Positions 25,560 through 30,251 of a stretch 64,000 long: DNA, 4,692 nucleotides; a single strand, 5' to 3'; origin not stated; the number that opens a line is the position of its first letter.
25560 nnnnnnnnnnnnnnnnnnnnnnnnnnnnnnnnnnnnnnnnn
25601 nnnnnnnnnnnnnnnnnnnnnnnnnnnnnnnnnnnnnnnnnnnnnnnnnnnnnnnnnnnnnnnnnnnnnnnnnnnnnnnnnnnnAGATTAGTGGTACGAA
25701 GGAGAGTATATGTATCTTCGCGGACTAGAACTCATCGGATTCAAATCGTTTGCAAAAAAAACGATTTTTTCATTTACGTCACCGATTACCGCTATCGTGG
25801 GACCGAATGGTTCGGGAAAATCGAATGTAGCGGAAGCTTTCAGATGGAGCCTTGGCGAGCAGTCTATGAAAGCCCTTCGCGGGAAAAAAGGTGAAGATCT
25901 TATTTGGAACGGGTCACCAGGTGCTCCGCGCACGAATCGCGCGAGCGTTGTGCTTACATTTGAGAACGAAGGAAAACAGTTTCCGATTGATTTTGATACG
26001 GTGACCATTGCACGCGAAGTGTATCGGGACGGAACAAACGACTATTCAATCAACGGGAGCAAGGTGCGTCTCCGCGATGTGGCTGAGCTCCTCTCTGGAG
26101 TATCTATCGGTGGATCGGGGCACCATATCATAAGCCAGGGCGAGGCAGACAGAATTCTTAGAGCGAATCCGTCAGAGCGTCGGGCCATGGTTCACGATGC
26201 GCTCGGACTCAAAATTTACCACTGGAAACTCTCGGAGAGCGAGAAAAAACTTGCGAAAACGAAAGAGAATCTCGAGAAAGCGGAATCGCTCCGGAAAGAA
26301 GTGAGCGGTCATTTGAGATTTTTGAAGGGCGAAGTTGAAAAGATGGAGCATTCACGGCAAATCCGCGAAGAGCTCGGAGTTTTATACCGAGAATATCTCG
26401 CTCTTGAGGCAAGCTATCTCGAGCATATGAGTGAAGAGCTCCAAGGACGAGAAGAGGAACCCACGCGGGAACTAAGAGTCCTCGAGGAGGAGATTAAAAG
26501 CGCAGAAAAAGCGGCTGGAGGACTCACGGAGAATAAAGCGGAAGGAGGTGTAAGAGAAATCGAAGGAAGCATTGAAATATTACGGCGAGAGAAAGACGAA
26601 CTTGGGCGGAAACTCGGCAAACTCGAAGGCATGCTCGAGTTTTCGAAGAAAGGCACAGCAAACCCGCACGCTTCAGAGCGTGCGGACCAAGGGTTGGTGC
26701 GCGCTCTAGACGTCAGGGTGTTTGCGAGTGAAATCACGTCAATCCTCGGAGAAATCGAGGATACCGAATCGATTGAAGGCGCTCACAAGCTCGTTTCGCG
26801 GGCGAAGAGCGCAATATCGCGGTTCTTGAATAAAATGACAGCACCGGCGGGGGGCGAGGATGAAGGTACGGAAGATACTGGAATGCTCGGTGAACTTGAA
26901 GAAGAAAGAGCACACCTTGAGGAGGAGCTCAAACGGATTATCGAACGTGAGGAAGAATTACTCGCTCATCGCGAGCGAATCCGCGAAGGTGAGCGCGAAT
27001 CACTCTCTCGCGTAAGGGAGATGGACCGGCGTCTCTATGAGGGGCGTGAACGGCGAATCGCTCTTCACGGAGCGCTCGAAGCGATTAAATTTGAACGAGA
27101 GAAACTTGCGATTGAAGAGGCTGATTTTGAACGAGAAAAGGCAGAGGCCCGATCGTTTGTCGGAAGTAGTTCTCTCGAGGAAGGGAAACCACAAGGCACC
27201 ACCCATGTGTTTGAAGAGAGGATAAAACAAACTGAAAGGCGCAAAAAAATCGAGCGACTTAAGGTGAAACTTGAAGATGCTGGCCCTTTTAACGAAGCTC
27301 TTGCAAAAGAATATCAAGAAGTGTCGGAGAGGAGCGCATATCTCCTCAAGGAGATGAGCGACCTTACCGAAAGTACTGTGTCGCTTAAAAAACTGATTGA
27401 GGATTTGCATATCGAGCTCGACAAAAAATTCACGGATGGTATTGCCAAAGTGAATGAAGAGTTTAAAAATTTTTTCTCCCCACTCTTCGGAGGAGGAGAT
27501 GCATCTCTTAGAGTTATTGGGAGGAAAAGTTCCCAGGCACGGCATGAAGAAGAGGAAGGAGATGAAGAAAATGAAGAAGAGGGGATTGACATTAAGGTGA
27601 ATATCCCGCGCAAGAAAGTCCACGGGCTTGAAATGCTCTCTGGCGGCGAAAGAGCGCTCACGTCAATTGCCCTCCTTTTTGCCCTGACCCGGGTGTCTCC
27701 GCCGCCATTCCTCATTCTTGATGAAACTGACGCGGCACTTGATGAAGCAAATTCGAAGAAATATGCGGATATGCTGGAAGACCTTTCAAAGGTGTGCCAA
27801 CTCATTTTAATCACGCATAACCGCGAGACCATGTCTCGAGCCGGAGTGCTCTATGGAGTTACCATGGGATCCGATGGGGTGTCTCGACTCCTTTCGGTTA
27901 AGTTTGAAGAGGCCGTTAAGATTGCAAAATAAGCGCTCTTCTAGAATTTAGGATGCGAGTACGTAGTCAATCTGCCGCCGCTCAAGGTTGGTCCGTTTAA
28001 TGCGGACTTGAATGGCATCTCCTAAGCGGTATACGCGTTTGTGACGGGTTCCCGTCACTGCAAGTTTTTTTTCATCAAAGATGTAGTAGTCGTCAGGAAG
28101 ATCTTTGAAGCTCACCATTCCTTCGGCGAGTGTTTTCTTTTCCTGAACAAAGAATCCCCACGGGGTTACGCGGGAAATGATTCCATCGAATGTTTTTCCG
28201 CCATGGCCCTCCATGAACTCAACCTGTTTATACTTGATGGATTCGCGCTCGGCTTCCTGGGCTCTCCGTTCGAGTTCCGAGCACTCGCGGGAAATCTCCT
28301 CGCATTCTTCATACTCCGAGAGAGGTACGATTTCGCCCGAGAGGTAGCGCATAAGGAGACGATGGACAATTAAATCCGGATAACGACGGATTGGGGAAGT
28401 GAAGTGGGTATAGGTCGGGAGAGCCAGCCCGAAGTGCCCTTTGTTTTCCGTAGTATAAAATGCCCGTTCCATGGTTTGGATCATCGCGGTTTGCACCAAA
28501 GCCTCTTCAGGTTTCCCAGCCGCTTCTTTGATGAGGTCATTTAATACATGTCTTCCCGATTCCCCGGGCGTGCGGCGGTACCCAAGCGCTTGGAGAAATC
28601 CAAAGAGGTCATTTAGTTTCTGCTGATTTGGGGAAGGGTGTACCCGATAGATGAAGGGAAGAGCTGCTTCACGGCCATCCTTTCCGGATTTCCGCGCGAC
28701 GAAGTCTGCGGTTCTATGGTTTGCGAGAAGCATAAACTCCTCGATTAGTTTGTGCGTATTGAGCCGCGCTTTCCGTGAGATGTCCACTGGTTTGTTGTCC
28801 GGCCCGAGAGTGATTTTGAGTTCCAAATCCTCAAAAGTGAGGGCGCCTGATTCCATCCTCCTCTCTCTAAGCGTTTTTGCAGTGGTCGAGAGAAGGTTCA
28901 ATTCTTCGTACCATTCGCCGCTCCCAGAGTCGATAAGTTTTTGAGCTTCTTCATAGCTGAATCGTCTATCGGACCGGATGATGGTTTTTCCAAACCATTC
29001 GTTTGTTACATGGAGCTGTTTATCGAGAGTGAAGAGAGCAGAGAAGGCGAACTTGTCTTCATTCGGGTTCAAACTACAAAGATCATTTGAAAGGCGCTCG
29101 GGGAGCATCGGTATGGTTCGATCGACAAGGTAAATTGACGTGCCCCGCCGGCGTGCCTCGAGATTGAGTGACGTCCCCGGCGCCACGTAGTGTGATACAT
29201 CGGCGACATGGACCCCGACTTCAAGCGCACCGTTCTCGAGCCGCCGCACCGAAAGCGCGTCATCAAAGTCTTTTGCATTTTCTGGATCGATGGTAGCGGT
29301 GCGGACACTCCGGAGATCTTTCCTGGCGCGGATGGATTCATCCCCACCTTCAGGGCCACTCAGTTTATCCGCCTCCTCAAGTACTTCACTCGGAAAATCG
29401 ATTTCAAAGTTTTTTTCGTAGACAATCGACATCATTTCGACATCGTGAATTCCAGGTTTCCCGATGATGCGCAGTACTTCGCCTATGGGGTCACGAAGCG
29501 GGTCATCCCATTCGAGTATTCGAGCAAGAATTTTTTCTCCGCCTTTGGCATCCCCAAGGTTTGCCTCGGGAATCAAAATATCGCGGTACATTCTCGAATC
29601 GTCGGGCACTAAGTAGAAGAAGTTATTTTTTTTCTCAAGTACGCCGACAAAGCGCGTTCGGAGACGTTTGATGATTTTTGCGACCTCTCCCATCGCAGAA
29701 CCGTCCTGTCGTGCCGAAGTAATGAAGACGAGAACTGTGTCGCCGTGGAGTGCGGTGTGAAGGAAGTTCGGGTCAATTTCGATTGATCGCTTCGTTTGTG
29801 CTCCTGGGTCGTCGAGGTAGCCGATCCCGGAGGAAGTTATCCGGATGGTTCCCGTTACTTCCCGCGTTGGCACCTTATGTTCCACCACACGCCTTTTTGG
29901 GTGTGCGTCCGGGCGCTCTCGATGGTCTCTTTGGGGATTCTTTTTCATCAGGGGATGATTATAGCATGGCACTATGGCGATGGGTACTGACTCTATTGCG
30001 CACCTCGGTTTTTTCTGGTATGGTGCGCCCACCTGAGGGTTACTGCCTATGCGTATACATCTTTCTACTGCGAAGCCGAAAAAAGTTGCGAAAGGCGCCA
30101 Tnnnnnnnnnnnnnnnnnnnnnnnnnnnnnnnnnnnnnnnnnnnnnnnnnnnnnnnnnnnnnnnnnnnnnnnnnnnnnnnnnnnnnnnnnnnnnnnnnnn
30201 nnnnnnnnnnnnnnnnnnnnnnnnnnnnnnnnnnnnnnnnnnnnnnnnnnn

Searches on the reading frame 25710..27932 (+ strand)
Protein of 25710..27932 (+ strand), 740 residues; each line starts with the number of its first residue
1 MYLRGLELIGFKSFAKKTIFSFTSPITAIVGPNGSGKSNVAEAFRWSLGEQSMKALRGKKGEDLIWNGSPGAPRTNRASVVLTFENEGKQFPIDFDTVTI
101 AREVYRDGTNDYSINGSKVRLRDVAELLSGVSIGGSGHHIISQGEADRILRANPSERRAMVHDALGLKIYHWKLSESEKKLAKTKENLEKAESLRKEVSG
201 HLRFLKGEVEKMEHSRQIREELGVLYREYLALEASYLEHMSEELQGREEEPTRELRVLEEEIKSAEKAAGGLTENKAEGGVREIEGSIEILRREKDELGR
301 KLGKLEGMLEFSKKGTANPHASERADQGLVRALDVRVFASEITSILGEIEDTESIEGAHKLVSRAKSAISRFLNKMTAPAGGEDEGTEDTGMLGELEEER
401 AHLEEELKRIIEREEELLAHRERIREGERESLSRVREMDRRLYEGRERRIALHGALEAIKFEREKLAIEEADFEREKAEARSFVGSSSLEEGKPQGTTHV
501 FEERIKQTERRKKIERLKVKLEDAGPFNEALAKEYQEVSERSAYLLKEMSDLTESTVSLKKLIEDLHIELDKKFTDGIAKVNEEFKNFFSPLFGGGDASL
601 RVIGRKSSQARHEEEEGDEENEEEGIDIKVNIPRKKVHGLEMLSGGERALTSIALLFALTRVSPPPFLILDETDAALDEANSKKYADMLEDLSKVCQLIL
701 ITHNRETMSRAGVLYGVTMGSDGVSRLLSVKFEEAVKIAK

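Call 3: search_protein_families(library=pfam, proteins=[window:25710-27932:+], max_evalue=0.01)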
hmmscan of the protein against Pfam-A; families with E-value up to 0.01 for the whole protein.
window:25710-27932:+ (740 aa): 8 families
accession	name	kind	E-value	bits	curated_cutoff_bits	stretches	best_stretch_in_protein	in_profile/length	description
PF02463.25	SMC_N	-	4.2e-66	223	40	1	2-725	1-219/220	RecF/RecN/SMC N terminal domain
PF13476.12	AAA_23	-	3.3e-18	67.5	27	1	6-225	2-177/201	AAA domain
PF13304.12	AAA_21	-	1.2e-08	35.8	27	1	26-83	1-63/304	AAA domain, putative AbiEii toxin, Type IV TA system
PF00005.33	ABC_tran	-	1e-06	29.8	25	0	26-47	13-34/137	ABC transporter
PF13175.12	AAA_15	-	2.9e-06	27.6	32.1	1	1-51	1-50/374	AAA ATPase domain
PF13401.12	AAA_22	-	0.0018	19.1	27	0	24-77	5-33/130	AAA domain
PF13555.12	AAA_29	-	0.0052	16.9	27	0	3-43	1-41/61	P-loop containing region of AAA domain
PF13191.12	AAA_16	-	0.01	16.8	32.6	0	18-59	18-59/167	AAA ATPase domain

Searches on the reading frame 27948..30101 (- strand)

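Call 49: search_protein_families(library=pfam, proteins=[window:27948-30101:-], max_evalue=0.0001)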
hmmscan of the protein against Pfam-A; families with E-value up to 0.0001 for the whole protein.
window:27948-30101:- (717 aa): 5 families
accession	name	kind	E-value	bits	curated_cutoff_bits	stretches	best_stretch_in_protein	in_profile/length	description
PF00773.25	RNB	-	6.3e-108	361.3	29.3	1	260-588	1-325/326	RNB domain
PF17876.7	CSD2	-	6.1e-24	84.3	26.2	1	163-237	1-74/74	Cold shock domain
PF08206.17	OB_RNB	-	1.4e-09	37.9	24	1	84-143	1-58/58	Ribonuclease B OB domain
PF17849.7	OB_Dis3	-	2.8e-06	27.7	22.8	1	162-230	2-76/77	Dis3-like cold-shock domain 2 (CSD2)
PF00575.29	S1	-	2e-05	25.3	22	1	635-712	5-70/74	S1 RNA binding domain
